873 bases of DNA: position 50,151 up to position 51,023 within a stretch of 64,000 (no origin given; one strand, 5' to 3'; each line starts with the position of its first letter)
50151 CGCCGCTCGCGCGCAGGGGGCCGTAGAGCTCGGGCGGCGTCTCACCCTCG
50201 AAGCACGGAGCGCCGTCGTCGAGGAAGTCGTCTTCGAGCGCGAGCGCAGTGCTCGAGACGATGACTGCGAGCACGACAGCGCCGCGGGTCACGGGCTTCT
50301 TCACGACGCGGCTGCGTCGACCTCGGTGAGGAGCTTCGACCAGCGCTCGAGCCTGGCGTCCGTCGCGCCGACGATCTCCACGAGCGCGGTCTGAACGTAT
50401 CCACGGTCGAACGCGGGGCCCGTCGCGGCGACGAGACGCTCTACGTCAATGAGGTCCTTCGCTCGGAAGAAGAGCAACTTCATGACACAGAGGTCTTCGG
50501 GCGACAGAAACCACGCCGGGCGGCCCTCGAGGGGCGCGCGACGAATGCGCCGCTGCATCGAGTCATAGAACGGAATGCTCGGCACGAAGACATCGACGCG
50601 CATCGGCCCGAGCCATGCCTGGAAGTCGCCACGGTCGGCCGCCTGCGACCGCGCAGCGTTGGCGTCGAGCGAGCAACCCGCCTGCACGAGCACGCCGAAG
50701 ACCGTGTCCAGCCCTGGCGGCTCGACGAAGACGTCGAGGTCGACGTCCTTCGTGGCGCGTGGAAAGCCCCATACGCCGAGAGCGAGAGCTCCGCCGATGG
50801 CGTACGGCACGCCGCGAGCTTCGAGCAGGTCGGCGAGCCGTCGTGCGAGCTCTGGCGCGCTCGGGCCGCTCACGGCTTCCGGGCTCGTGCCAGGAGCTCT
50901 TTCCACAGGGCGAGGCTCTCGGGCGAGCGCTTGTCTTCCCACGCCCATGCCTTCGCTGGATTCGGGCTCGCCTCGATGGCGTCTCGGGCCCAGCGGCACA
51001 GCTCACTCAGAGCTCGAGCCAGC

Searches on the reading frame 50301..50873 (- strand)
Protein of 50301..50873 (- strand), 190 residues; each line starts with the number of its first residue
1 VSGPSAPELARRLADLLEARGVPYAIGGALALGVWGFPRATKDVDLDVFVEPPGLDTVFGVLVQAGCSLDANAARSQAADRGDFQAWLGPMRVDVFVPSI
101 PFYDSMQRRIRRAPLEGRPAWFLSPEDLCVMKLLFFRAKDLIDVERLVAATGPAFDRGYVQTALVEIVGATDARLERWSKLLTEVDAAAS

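Call 3: search_protein_families(library=pfam, proteins=[window:50301-50873:-], max_evalue=0.1)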
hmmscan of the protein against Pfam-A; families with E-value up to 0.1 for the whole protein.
window:50301-50873:- (190 aa): 3 families
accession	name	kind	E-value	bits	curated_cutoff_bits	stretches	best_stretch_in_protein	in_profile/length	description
PF19502.5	DUF6036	-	0.0001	22.6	23.6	1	99-145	68-116/164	Nucleotidyltransferase of unknown function (DUF6036)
PF14907.12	NTP_transf_5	-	0.00024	21.2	31.2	1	10-162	60-226/249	Uncharacterised nucleotidyltransferase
PF08843.17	AbiEii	-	0.023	15.1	22.5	0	25-160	16-178/238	Nucleotidyl transferase AbiEii toxin, Type IV TA system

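Call 6: search_protein_families(library=padloc, proteins=[window:50301-50873:-], max_evalue=0.1)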
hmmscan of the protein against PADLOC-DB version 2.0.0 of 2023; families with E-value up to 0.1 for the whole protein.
window:50301-50873:- (190 aa): 0 families

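Call 7: search_protein_families(library=ncbifam, proteins=[window:50301-50873:-], max_evalue=0.1)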
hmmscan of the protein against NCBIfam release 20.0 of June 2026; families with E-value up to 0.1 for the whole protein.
window:50301-50873:- (190 aa): 1 family
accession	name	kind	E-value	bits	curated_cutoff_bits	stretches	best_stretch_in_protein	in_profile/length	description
NF040914.1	Mrt_core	domain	0.057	13.5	100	0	147-172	10-35/108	myxosortase family intramembrane protease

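Call 23: find_homologous_proteins(query=window:50301-50870:-, max_evalue=0.001)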
Query window:50301-50870:- (189 aa): 822 proteins with E <= 0.001 among 1815 candidates; the best 120 are listed.
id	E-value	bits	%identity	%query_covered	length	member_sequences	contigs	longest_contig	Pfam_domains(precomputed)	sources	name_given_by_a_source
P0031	3.2e-119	413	100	100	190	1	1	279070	-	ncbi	-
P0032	1.8e-90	320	78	100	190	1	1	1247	PF14907.13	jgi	jgi:hypothetical protein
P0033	2.1e-81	290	73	97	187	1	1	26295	PF19502.6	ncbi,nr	ncbi:MAG: hypothetical protein JNM17_15480 [Archangium sp.]|nr:hypothetical protein [Archangium sp.]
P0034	2.3e-80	287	71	98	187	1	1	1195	PF19502.6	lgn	-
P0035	1.3e-79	284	70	99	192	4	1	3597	-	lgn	-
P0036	3.4e-79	283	73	97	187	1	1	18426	-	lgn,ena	-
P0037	5.3e-79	282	72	98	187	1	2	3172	-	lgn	-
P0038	1.7e-78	280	70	97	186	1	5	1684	PF19502.6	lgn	-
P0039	1.9e-78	280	72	97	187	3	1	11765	-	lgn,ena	-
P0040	3.7e-78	279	70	98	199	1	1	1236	-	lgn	-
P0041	6.1e-78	279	70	98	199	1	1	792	PF19502.6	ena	-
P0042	7.2e-78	278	72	97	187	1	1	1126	-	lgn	-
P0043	2.3e-76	274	69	97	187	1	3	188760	-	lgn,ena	-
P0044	3.6e-76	273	68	98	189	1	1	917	PF14907.13,PF19502.6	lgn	-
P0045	7.6e-74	265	68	96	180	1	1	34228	-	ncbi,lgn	-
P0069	3.9e-67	243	67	94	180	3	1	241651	-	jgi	jgi:hypothetical protein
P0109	5.9e-63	230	59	96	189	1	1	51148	-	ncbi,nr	ncbi:MAG: hypothetical protein HYY06_11800 [Deltaproteobacteria bacterium]|nr:hypothetical protein [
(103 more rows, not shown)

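Call 24: find_encoding_contigs(protein=P0033, flank=5000, max_places=2)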
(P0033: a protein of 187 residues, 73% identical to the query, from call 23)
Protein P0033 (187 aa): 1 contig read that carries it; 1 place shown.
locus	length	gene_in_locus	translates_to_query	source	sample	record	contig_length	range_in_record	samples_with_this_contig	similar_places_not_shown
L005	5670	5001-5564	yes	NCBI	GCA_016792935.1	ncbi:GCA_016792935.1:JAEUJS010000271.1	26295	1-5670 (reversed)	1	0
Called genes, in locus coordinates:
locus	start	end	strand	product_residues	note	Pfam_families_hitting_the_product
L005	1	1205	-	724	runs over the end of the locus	PF07637:PSD5, PF07631:PSD4, PF07627:PSCyt3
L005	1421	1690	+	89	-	-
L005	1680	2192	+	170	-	PF00583:Acetyltransf_1, PF13673:Acetyltransf_10, PF13508:Acetyltransf_7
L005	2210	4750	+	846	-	PF00270:DEAD, PF04851:ResIII (weak), PF22527:DEXQc_Suv3, PF12029:DUF3516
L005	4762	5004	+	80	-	-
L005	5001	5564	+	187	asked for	PF19502:DUF6036 (weak)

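Call 25: find_encoding_contigs(protein=P0043, flank=5000, max_places=2)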
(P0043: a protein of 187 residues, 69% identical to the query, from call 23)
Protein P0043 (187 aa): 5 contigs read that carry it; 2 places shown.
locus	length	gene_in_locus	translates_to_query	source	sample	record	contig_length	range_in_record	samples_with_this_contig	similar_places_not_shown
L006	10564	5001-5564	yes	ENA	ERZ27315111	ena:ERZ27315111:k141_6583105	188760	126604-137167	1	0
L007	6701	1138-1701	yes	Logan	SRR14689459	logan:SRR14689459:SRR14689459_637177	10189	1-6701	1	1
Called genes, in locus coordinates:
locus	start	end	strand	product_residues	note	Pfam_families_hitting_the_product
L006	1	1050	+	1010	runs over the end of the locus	PF00873:ACR_tran, PF03176:MMPL (faint), PF02355:SecD_SecF_C (faint)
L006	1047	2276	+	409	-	PF02321:OEP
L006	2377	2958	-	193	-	PF00440:TetR_N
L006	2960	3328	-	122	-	-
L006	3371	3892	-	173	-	PF04525:LOR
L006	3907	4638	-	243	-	PF00351:Biopterin_H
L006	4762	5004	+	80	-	-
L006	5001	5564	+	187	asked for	-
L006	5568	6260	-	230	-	PF00117:GATase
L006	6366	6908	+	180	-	-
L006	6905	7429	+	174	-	-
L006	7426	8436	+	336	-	PF05257:CHAP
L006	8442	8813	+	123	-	-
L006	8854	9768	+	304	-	-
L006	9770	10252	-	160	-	-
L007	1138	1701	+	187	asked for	-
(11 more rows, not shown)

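Call 26: find_encoding_contigs(protein=P0069, flank=5000, max_places=2)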
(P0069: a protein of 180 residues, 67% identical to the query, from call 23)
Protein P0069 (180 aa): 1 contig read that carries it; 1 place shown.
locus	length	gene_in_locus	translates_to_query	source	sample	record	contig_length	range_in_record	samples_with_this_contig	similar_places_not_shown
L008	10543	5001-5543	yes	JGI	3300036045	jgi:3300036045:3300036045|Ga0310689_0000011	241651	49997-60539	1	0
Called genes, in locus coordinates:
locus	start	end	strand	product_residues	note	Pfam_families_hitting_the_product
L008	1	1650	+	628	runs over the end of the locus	PF01558:POR, PF01855:POR_N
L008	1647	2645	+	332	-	PF02775:TPP_enzyme_C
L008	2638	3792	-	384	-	PF04055:Radical_SAM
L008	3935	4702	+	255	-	PF04055:Radical_SAM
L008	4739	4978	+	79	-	-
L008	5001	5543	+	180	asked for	-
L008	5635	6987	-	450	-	PF13520:AA_permease_2, PF00324:AA_permease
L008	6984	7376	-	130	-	PF00211:Guanylate_cyc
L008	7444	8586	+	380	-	PF08495:FIST, PF10442:FIST_C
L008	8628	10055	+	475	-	PF00884:Sulfatase, PF01663:Phosphodiest, PF16347:SGSH_C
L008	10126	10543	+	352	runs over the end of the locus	PF08240:ADH_N, PF00107:ADH_zinc_N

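Call 27: find_encoding_contigs(protein=P0109, flank=5000, max_places=2)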
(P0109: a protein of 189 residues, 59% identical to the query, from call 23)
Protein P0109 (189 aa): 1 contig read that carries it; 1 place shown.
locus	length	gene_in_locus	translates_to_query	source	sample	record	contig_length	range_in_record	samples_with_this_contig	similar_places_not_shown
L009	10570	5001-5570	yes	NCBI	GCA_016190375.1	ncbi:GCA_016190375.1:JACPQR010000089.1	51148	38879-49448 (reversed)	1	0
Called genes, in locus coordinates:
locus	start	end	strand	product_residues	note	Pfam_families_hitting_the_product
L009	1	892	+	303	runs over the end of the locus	PF02653:BPD_transp_2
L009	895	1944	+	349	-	PF02653:BPD_transp_2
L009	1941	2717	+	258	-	PF00005:ABC_tran, PF13304:AAA_21 (faint), PF12399:BCA_ABC_TP_C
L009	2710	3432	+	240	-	PF00005:ABC_tran, PF13304:AAA_21 (faint), PF12399:BCA_ABC_TP_C (weak)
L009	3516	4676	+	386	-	PF02518:HATPase_c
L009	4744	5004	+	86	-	-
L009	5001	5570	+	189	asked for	-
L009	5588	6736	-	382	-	PF22025:ThiI_fer, PF02926:THUMP, PF02568:ThiI, PF06508:QueC (faint)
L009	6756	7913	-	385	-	PF00266:Aminotran_5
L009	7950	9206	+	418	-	PF00324:AA_permease, PF13520:AA_permease_2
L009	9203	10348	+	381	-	PF04055:Radical_SAM, PF06969:HemN_C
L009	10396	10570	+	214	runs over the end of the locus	PF02607:B12-binding_2, PF02310:B12-binding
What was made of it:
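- The flanking genes are unrelated in L005-L009 (calls 24-27).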

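Call 28: search_solved_structures(query=window:50301-50870:-, max_evalue=10, show_alignments=2)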
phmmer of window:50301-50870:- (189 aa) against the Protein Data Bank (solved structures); distinct sequences matched with E-value up to 10: 2.
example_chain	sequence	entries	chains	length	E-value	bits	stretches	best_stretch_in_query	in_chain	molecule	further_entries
3cgx_A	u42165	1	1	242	0.016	18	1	82-159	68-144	Putative nucleotide-diphospho-sugar transferase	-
8f6q_A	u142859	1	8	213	0.64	12.8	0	4-49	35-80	C8-71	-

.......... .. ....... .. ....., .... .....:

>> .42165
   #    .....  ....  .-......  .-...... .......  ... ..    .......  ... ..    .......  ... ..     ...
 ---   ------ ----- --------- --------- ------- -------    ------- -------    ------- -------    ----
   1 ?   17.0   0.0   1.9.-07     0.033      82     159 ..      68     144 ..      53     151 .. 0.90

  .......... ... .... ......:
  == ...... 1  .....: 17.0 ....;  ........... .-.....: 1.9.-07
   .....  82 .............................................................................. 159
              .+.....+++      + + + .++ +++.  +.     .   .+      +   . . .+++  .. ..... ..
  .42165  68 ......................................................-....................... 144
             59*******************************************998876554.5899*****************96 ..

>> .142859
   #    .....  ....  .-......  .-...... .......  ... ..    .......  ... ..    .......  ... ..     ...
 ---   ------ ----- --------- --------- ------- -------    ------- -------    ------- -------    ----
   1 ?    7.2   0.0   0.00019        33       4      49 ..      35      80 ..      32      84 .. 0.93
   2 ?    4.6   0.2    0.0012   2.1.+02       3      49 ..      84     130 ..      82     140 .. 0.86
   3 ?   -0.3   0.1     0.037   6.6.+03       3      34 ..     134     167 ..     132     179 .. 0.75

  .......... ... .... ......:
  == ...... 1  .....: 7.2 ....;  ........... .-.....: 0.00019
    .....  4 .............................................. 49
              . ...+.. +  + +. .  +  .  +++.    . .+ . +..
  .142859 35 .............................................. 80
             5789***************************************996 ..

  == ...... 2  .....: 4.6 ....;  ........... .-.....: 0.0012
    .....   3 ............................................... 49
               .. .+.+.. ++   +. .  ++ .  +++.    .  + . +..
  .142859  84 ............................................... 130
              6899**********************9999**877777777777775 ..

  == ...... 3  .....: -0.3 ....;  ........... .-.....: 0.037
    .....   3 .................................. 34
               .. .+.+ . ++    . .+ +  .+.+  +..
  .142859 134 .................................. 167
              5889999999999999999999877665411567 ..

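Call 32: search_solved_structures(query=A2, max_evalue=10, show_alignments=3)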
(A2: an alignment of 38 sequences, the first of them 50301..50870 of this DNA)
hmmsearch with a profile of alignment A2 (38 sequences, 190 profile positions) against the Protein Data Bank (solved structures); distinct sequences matched with E-value up to 10: 5.
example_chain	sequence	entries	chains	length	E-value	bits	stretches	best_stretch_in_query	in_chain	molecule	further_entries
8an4_A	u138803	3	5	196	5.8e-05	25.8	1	9-182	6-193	Bacterial toxin | Nucleotidyl transferase AbiEii/AbiGii toxin family protein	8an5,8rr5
5uvd_A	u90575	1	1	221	0.0037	19.9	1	8-56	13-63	Nucleotidyltransferase-like protein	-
4hx0_A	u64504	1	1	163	0.0064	19.1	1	7-64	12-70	Putative nucleotidyltransferase TM1012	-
2fcl_A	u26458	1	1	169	0.007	19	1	7-63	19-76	hypothetical protein TM1012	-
2ewr_A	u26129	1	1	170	0.007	19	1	7-63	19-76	hypothetical protein TM1012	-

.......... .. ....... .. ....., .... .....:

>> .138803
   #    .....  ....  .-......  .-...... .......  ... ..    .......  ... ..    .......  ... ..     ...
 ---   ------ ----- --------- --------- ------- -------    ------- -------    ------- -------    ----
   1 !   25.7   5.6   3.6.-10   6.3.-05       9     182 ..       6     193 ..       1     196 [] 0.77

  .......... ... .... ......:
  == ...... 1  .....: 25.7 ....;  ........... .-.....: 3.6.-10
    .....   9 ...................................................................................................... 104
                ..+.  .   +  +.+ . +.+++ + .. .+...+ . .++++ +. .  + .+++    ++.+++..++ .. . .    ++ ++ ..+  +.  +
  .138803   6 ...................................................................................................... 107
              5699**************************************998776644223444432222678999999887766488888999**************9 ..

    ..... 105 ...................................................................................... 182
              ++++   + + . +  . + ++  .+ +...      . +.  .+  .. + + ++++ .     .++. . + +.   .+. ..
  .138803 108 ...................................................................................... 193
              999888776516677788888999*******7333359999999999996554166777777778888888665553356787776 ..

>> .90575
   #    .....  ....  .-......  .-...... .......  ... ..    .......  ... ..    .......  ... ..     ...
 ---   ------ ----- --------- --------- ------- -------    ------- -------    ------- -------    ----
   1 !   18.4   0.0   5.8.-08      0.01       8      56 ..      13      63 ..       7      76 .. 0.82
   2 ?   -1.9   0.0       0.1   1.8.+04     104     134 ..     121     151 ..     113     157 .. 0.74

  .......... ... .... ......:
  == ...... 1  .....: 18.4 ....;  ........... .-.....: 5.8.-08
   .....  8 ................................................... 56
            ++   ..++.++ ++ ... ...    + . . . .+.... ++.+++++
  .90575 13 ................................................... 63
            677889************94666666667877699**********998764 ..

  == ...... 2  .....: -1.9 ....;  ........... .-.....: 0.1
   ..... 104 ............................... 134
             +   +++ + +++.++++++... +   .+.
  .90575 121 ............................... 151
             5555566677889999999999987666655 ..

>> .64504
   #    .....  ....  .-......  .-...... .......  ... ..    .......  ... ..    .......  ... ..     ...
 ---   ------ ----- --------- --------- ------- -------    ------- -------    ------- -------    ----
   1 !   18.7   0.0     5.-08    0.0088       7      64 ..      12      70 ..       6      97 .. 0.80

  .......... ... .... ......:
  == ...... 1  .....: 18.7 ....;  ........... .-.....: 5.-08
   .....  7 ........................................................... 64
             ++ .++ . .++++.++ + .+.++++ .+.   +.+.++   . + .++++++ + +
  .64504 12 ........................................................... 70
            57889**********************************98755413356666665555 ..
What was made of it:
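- The family profile matches MenT1 8AN4 over its full length (call 32).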

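Call 38: predict_structure(alignment_id=A2)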
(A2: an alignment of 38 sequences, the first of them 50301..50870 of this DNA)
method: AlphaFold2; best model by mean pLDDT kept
length: 189 residues; sequences in the alignment: 38
mean_pLDDT: 97.4   pTM: 0.91
mean pLDDT of the five models: 97.4, 97.2, 97.1, 97.0, 96.8
residues with pLDDT >= 90: 188; 70-90: 1; 50-70: 0; < 50: 0
segments of 3 or more residues with pLDDT < 50: none
pLDDT, mean of each block of 10 residues (from residue 1): 95 99 98 95 98 98 98 97 98 97 98 98 98 97 98 97 98 98 96
secondary structure, 60 per line:
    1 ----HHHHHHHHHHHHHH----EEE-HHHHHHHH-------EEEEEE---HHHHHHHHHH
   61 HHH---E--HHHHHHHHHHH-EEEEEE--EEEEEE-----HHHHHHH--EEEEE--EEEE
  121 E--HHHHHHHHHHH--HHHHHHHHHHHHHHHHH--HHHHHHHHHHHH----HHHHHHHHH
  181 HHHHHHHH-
elements in order: H5-18 E23-25 H27-34 E42-47 H51-63 H70-80 E82-87 E90-95 H101-107 E110-114 E117-121 H124-134 H137-153 H156-167 H172-188

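Call 42: fold_search(model_id=the predicted structure, library=pdb)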
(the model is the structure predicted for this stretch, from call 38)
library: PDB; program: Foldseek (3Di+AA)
matches with E <= 10: 541; with E <= 0.001: 21
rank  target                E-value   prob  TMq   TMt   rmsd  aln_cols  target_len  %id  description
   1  8an5_B                1.2e-09  1.00  0.71  0.73   4.0       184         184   21  MenAT1 toxin-antitoxin complex (rv0078a-rv0078b) from Mycobacterium tuberculosis H37Rv (released 2023-08-02)
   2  8an5_A                3.9e-09  1.00  0.76  0.74   4.2       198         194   20  MenAT1 toxin-antitoxin complex (rv0078a-rv0078b) from Mycobacterium tuberculosis H37Rv (released 2023-08-02)
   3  8an4_A                1.2e-08  1.00  0.77  0.75   3.7       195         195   22  MenT1 toxin (rv0078a) from Mycobacterium tuberculosis H37Rv (released 2023-08-02)
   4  8an4_B                1.9e-08  1.00  0.76  0.76   3.6       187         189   21  MenT1 toxin (rv0078a) from Mycobacterium tuberculosis H37Rv (released 2023-08-02)
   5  8rr5                  1.9e-07  1.00  0.75  0.80   3.4       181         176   22  MenT1 toxin (rv0078a) from Mycobacterium tuberculosis H37Rv, phosphorylated at T39 (released 2024-09-11)
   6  5kqj_MODEL_1_A        4.1e-06  1.00  0.59  0.60   6.8       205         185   16  Solution Structure of Antibiotic-Resistance Factor ANT(2'')-Ia Reveals Substrate-Regulated Conformation Dynami (released 2017-07-12)
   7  4wqk                  2.1e-05  1.00  0.65  0.70   3.5       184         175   17  Crystal structure of aminoglycoside nucleotidylyltransferase ANT(2")-Ia, apo form (released 2014-11-12)
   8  5cfs                  2.2e-05  1.00  0.62  0.67   4.3       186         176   17  Crystal Structure of ANT(2")-Ia in complex with AMPCPP and tobramycin (released 2016-03-16)
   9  5cfu                  2.3e-05  1.00  0.61  0.66   3.9       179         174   16  Crystal Structure of ANT(2")-Ia in complex with adenylyl-2"-tobramycin (released 2016-07-20)
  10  4fo1_A                2.6e-05  1.00  0.54  0.62   5.3       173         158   14  Crystal structure of lincosamide antibiotic adenylyltransferase LnuA, apo (released 2012-07-04)
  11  4xje                  2.7e-05  1.00  0.60  0.64   4.2       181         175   16  CRYSTAL STRUCTURE OF ANT(2") IN COMPLEX WITH AMP AND TOBRAMYCIN (released 2016-01-20)
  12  4o8s                  3.5e-05  1.00  0.52  0.44   8.4       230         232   14  Crystal structure of JHP933 from Helicobacter pylori (released 2014-09-10)
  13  4ok0_B                4.1e-05  1.00  0.47  0.41   8.3       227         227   16  Crystal structure of putative nucleotidyltransferase from H. pylori (released 2014-04-09)
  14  5uvd                  2.0e-04  1.00  0.43  0.38  10.1       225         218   16  Crystal structure of an antigenic nucleotidyltransferase-like protein from Paracoccidioides brasiliensis (released 2018-01-31)
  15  6j7s                  4.4e-04  1.00  0.54  0.37   9.6       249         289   14  Crystal structure of toxin TglT (unusual type guanylyltransferase-like toxin, Rv1045) wild type protein from Mycobacteri (released 2020-05-13)
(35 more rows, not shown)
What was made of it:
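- On MenT / DUF1814 (AbiEii-class) NTase toxins: MenT3 is also hit (call 42).
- The AF2 model (pLDDT 97.4, call 38) has MenT1/MenAT1 as its top five Foldseek hits, E 1e-9 to 2e-7, TM 0.71-0.77 (call 42). Aminoglycoside and lincosamide NTases are the next-best structural matches (call 42). ANT(2'')-Ia and LnuA are the next-best structural hits, with TM 0.54-0.65 and E about 1e-5 (call 42). MenT1 is clearly the best match by both sequence profile and fold (calls 32, 42).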

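Call 62: find_related_loci(query=A2, collection=viral_contigs, flank=4000)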
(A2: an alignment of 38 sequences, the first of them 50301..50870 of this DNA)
Query A2 (189 aa) in viral_contigs; peptide patterns used: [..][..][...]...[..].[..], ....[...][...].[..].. (x = any residue, [..] = any of these).
27 stretches matched a pattern; 2 encode a relative of the query (tblastn E <= 1e-3); 2 distinct loci.
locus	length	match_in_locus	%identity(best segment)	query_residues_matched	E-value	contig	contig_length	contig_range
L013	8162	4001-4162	48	12-67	6e-11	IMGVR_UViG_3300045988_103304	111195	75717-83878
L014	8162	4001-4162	46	12-67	4e-10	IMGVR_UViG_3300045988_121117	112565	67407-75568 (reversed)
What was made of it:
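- Tried and rejected: Only two partial NTase matches were found (call 62).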

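Call 63: search_protein_families(library=phrogs, proteins=[window:50301-50870:-], max_evalue=0.01)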
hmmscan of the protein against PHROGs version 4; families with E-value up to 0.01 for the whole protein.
window:50301-50870:- (189 aa): 0 families

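Call 65: find_related_loci(query=A2, collection=metagenome_contigs, flank=4000)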
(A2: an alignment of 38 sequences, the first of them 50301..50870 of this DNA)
Query A2 (189 aa) in metagenome_contigs; peptide patterns used: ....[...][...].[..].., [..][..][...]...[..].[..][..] (x = any residue, [..] = any of these).
600 stretches matched a pattern (row limit reached: there are more); 348 encode a relative of the query (tblastn E <= 1e-3); the best 80 are kept; 80 distinct loci.
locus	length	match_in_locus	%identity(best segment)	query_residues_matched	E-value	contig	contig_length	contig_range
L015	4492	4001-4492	63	1-164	3e-66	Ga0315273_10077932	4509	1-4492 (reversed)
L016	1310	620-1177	56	1-186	1e-65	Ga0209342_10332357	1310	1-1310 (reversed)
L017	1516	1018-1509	59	4-167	6e-61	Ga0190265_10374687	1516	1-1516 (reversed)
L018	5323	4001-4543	55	3-183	7e-57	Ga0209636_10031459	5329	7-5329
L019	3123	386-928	54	3-183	1e-54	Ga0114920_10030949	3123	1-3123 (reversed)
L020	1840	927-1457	53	7-183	6e-55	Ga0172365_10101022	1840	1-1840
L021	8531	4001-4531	53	7-183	8e-54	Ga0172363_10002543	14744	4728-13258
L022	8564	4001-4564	51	3-186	3e-51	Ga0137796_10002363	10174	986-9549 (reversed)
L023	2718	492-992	51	17-183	2e-50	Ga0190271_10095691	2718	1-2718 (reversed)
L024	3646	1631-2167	55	3-181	1e-50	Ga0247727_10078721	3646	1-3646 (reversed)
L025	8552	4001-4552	48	4-184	1e-48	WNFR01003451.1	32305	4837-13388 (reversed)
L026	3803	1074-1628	49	4-185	6e-48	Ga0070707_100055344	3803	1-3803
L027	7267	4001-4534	48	5-181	3e-47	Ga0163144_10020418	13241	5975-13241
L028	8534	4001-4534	48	5-181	2e-47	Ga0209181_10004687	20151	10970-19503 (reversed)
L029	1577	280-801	47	7-180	1e-48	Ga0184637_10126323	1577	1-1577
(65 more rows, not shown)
